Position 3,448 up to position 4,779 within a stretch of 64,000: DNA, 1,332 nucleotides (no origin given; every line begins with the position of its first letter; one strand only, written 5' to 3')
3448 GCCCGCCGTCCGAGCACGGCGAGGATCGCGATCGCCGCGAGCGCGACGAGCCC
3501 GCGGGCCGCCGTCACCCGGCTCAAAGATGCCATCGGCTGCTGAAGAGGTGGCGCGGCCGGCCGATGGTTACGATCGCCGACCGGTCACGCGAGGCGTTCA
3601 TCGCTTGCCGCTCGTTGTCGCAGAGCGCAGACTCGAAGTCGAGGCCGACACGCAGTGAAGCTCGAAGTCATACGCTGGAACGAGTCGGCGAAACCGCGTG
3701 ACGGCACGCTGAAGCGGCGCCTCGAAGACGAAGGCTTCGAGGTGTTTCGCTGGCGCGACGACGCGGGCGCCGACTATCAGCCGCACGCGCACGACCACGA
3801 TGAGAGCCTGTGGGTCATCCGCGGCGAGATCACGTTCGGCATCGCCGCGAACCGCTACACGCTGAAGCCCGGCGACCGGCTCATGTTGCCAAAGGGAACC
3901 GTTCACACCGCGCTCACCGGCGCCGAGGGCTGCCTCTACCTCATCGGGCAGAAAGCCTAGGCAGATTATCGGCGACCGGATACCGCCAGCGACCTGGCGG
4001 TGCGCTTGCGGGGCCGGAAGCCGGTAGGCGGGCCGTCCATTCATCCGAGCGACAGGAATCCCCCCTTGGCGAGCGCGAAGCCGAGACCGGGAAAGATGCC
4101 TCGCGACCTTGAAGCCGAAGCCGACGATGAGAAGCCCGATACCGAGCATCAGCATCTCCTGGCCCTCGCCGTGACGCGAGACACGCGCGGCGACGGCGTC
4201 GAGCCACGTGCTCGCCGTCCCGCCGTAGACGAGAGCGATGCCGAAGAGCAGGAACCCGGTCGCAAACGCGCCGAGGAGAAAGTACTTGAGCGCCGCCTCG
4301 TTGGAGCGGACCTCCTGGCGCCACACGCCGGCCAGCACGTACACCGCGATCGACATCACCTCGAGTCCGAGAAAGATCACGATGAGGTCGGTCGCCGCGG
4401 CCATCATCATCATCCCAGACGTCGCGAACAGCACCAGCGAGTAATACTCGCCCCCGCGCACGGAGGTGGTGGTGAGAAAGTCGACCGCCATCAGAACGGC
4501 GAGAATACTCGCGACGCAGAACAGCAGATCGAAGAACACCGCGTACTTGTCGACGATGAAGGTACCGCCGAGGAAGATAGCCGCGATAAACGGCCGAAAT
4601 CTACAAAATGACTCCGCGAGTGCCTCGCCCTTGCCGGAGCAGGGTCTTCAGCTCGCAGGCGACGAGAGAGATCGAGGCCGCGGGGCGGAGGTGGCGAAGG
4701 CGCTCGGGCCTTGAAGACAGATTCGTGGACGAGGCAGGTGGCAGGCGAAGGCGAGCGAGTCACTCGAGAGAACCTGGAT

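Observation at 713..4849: ~270-bp direct repeats bracket a 3.6-kb block of defence genes and housekeeping-gene remnants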

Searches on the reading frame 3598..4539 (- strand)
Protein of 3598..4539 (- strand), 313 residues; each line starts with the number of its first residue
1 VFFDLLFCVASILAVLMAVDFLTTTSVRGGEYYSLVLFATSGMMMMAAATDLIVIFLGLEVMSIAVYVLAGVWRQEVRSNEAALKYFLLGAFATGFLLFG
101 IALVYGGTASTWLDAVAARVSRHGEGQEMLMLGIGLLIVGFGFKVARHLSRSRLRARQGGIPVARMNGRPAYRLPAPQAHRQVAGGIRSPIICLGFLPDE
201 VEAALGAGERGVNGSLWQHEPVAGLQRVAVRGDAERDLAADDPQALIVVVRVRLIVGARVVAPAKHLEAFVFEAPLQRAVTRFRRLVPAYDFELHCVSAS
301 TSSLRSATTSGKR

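Call 10: search_protein_families(library=pfam, proteins=[window:3598-4539:-], max_evalue=0.01)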
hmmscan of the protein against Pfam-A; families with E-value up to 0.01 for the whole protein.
window:3598-4539:- (313 aa): 2 families
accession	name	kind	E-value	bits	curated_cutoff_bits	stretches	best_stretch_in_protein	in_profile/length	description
PF00361.26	Proton_antipo_M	-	1.4e-20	74.1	21.5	1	49-146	1-97/294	NADH:quinone oxidoreductase/Mrp antiporter, TM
PF00420.29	Oxidored_q2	-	0.0095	16.1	26.1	1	34-105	5-76/95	NADH-ubiquinone/plastoquinone oxidoreductase chain 4L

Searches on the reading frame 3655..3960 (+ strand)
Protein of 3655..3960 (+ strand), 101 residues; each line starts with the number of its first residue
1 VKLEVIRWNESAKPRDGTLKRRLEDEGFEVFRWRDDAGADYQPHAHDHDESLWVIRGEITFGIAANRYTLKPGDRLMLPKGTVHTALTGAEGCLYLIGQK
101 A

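Call 10: search_protein_families(library=pfam, proteins=[window:3655-3960:+], max_evalue=0.01)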
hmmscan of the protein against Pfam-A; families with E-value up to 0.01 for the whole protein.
window:3655-3960:+ (101 aa): 7 families
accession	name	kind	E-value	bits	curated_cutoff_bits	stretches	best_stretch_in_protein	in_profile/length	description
PF07883.17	Cupin_2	-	3.4e-09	36.7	27.2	1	33-86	3-56/70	Cupin domain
PF12973.13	Cupin_7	-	2.2e-05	24.7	27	1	4-99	9-101/105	ChrR Cupin-like domain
PF02311.25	AraC_binding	-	2.3e-05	24.6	21.1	1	36-90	11-65/135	AraC-like ligand binding domain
PF21621.3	MPI_cupin_dom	-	0.00028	21.2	27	1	42-89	23-70/79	Mannose-6-phosphate isomerase, cupin domain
PF00190.28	Cupin_1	-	0.0012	18.9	22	1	31-86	36-99/151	Cupin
PF05899.18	Cupin_3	-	0.0015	18.6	23.5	1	43-85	20-63/74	EutQ-like cupin domain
PF08007.18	JmjC_2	-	0.005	16.8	22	1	66-98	86-118/127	JmjC domain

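Call 60: search_protein_families(library=ncbifam, proteins=[window:3655-3960:+], max_evalue=0.01)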
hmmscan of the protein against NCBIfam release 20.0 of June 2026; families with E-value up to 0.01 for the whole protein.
window:3655-3960:+ (101 aa): 0 families

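Call 62: search_protein_families(library=padloc, proteins=[window:3655-3960:+], max_evalue=0.01)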
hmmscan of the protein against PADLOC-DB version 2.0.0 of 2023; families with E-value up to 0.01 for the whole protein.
window:3655-3960:+ (101 aa): 0 families

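Call 84: find_encoding_contigs(protein=window:3655-3960:+, flank=6000, max_places=5)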
Protein window:3655-3960:+ (101 aa): no gene with exactly this product is on record in the collection.

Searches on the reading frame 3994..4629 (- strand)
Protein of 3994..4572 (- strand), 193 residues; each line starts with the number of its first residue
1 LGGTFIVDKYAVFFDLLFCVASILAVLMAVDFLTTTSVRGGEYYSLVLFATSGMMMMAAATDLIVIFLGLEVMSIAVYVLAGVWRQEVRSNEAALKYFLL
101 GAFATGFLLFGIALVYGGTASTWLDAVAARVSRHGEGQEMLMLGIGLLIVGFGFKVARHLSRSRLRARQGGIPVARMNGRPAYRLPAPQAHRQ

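Call 59: search_solved_structures(query=window:3994-4572:-, max_evalue=0.00001, show_alignments=1)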
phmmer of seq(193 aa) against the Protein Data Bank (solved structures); distinct sequences matched with E-value up to 0.00001: 17.
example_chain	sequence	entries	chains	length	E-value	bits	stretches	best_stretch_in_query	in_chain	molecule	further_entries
8e9g_N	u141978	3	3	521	7.4e-24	88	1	21-158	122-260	NADH-quinone oxidoreductase subunit N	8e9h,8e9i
8qby_N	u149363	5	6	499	1.7e-22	83.6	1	3-157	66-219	NADH-quinone oxidoreductase subunit N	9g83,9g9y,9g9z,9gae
6hum_B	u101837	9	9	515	3.1e-22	82.8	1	3-157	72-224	NAD(P)H-quinone oxidoreductase subunit 2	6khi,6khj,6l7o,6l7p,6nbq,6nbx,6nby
7ar7_N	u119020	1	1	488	1.7e-21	80.4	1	6-157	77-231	NADH-ubiquinone oxidoreductase chain 2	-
7a23_I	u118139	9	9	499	1.7e-21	80.3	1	6-157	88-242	Nad2m | NADH-ubiquinone oxidoreductase chain 2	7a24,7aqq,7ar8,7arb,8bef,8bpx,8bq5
8e73_2M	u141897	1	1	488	3.6e-20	76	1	5-157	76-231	Nad2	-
3rko_N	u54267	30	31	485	7.4e-20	75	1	7-157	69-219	NADH-QUINONE OXIDOREDUCTASE SUBUNIT N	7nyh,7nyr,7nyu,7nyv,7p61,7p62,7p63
6x89_2M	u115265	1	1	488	1.2e-19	74.3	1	5-157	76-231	NU2M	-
9grx_B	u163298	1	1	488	2.2e-18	70.2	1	3-157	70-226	NAD(P)H-quinone oxidoreductase subunit 2 A, chloroplastic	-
7wff_B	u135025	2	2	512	3.3e-18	69.6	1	3-157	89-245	NAD(P)H-quinone oxidoreductase subunit 2, chloroplastic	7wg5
7eu3_B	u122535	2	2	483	7.1e-18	68.6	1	3-156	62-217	NAD(P)H-quinone oxidoreductase subunit 2, chloroplastic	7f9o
4he8_N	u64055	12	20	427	8.4e-17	65.1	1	17-157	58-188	NADH-quinone oxidoreductase subunit 14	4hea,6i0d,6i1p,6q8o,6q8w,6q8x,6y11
6cfw_H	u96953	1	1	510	1.8e-11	47.7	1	6-154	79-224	Monovalent cation/H+ antiporter subunit D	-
7zm7_2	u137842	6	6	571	2.3e-11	47.3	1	42-127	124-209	NADH dehydrogenase subunit 2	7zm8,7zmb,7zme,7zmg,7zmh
6u8y_H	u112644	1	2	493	1.6e-08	38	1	6-153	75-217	NADH dehydrogenase subunit N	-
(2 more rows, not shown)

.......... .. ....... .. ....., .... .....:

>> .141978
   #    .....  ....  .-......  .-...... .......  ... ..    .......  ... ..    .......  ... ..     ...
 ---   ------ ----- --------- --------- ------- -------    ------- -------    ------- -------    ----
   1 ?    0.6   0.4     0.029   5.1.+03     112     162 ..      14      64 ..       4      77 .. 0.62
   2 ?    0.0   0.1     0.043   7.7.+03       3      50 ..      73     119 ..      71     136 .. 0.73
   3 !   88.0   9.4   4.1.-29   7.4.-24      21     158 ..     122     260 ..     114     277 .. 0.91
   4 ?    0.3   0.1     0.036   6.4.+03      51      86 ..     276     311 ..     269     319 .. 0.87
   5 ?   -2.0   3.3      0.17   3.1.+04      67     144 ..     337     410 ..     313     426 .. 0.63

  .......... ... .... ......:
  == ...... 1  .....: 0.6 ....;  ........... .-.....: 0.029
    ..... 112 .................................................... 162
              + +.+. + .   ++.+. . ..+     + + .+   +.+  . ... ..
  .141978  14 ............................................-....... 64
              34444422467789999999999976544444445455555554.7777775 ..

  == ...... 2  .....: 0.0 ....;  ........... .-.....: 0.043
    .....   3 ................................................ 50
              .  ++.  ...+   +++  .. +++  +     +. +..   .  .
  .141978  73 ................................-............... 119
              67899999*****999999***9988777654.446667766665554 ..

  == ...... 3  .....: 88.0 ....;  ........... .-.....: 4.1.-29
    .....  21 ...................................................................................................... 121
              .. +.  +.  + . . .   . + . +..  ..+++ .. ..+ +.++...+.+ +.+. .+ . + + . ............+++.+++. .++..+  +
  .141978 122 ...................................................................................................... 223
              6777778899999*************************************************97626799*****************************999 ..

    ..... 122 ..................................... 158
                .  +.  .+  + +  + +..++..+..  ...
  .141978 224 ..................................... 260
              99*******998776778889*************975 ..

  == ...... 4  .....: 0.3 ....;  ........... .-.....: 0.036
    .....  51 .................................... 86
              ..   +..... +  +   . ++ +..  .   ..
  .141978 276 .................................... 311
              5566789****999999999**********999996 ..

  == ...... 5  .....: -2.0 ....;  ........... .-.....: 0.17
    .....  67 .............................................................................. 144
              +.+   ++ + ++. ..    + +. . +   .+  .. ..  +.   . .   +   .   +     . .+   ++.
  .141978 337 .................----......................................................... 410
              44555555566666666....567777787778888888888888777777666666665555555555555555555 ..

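Call 76: search_solved_structures(query=window:4102-4629:-, max_evalue=1e-15, show_alignments=4)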
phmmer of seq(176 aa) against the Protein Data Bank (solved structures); distinct sequences matched with E-value up to 1e-15: 12.
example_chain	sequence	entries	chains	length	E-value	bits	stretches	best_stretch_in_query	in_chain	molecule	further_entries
8e9g_N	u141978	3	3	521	2.1e-23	86.7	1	40-175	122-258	NADH-quinone oxidoreductase subunit N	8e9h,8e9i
6hum_B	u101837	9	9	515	2.9e-22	83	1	16-175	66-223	NAD(P)H-quinone oxidoreductase subunit 2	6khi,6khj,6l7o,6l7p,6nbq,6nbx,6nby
8qby_N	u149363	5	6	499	2.9e-22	83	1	20-175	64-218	NADH-quinone oxidoreductase subunit N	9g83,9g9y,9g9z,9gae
7ar7_N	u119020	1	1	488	1.2e-21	81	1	15-175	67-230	NADH-ubiquinone oxidoreductase chain 2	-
7a23_I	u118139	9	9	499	1.2e-21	81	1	15-175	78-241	Nad2m | NADH-ubiquinone oxidoreductase chain 2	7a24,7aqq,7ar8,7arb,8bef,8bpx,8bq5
8e73_2M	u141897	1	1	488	1.5e-20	77.4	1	15-175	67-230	Nad2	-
6x89_2M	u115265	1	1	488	5.4e-20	75.6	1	15-175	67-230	NU2M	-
3rko_N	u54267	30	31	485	7e-19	72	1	24-175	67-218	NADH-QUINONE OXIDOREDUCTASE SUBUNIT N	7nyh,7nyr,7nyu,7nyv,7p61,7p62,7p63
7wff_B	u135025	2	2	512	2.9e-18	70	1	18-175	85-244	NAD(P)H-quinone oxidoreductase subunit 2, chloroplastic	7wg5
9grx_B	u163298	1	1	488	4.2e-18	69.5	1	18-175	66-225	NAD(P)H-quinone oxidoreductase subunit 2 A, chloroplastic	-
7eu3_B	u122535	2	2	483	4.4e-18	69.4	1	18-175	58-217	NAD(P)H-quinone oxidoreductase subunit 2, chloroplastic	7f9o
4he8_N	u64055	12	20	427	1.9e-16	64.1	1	23-176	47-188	NADH-quinone oxidoreductase subunit 14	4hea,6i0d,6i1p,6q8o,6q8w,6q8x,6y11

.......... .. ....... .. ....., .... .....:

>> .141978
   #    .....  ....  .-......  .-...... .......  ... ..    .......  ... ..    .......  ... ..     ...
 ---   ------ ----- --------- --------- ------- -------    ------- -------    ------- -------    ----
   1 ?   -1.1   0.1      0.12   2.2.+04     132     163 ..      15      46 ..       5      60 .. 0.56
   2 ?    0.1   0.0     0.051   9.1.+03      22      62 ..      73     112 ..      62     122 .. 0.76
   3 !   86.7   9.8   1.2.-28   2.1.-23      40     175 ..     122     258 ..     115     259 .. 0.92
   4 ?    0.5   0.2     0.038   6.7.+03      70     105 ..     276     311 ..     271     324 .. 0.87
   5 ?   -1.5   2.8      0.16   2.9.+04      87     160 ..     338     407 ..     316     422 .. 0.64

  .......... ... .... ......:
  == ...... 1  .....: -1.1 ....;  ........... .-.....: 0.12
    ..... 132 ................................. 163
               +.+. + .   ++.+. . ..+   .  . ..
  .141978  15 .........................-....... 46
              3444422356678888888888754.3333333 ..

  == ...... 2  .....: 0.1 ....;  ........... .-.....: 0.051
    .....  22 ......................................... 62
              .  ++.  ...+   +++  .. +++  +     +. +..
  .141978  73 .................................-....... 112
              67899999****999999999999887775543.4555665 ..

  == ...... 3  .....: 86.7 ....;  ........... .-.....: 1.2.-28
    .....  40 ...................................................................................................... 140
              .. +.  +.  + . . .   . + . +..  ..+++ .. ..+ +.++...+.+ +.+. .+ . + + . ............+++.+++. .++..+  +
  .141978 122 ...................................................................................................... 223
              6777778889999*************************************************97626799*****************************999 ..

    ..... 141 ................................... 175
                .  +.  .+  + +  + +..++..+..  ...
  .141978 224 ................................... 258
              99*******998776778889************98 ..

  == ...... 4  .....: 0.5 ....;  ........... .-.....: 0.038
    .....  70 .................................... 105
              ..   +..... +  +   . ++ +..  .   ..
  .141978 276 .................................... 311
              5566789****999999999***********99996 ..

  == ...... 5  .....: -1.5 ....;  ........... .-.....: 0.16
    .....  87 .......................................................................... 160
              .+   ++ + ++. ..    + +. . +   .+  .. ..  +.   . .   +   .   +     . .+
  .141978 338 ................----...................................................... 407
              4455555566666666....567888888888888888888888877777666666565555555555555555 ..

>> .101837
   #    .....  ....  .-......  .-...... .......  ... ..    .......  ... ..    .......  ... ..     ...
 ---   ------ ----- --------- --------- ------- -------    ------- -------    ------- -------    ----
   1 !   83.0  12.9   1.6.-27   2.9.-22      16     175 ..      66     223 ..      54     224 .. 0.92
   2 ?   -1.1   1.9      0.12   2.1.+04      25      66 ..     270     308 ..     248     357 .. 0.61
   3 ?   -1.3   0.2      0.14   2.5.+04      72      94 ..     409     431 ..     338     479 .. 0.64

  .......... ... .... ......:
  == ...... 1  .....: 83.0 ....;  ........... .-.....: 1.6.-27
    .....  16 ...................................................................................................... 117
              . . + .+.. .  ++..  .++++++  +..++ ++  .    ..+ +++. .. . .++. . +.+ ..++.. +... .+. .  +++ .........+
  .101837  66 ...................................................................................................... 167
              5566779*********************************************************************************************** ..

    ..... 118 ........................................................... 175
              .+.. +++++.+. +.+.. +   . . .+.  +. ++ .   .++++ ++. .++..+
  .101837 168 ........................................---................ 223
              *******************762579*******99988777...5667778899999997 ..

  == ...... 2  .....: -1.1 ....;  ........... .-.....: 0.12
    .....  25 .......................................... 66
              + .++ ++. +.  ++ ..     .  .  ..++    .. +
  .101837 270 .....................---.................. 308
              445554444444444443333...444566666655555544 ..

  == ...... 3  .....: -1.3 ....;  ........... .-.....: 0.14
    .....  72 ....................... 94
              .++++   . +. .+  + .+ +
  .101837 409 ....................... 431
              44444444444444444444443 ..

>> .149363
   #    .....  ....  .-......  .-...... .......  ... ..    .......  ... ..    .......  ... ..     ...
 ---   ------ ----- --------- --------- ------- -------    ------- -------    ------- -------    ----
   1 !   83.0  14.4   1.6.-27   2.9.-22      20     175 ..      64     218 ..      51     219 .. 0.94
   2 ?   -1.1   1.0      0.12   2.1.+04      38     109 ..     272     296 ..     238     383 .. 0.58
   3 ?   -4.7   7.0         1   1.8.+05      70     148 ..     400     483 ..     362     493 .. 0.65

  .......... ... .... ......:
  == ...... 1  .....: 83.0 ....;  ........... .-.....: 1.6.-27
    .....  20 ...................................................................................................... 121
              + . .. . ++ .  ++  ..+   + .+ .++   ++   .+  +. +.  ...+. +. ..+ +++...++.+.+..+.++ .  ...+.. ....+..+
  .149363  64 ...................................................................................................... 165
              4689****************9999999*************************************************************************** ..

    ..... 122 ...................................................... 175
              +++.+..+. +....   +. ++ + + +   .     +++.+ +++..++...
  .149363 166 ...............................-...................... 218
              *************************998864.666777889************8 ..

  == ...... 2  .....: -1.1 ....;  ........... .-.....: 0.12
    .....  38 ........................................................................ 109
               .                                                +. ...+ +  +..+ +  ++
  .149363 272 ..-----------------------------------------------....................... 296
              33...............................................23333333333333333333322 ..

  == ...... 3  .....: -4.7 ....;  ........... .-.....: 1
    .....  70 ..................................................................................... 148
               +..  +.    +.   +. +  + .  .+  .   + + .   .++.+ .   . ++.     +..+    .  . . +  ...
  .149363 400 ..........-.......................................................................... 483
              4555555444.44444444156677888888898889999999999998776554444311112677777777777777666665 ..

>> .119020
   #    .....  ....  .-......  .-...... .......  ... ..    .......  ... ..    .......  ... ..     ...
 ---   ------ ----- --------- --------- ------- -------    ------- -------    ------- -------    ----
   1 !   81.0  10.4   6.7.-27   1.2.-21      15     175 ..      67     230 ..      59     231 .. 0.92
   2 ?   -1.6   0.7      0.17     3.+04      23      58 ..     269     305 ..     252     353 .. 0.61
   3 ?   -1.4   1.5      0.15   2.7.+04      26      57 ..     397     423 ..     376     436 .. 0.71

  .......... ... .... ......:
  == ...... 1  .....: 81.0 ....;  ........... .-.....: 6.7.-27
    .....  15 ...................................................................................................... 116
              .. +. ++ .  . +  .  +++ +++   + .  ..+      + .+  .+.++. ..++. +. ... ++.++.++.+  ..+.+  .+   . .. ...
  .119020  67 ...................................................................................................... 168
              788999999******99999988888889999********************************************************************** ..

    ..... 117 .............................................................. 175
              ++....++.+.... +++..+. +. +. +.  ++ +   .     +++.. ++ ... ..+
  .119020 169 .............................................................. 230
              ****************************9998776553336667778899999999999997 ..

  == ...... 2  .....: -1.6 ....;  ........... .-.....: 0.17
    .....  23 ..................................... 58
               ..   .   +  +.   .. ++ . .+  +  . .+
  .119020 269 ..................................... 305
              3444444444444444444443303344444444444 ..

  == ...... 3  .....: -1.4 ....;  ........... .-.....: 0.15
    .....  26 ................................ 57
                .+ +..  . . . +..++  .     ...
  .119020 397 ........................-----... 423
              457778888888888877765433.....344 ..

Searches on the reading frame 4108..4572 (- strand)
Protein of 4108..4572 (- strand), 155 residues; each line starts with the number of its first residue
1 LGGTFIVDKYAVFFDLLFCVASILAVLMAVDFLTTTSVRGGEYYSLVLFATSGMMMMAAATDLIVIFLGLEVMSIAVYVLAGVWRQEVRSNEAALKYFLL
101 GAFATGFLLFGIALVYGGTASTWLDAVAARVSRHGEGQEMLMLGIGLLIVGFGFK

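Call 82: search_protein_representatives(protein=window:4108-4572:-)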
Query: 155 residues. Proteins with E-value up to 0.001 (for the whole library): 13138; up to 1e-10: 6584; up to 1e-30: 189. The best 150 are listed.
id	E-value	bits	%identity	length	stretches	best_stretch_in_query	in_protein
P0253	1.2e-54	200.9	65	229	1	2-155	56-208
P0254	1.5e-49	184.4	65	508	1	1-155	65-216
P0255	1.1e-44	168.6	64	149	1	5-151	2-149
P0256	1.5e-44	168.2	60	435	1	1-155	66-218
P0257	2.4e-44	167.5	56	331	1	2-155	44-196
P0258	2.7e-43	164.1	56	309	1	2-155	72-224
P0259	1.7e-42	161.6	58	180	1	5-154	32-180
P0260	6.6e-42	159.6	58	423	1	1-155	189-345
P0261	3.7e-41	157.2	59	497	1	5-155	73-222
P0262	1.2e-40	155.6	56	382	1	3-155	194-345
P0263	3.2e-40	154.1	58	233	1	5-155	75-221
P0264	5.1e-40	153.5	58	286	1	4-147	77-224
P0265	8.5e-40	152.8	51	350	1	5-155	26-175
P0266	1.9e-39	151.6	60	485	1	6-155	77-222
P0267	2.7e-39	151.1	51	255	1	2-155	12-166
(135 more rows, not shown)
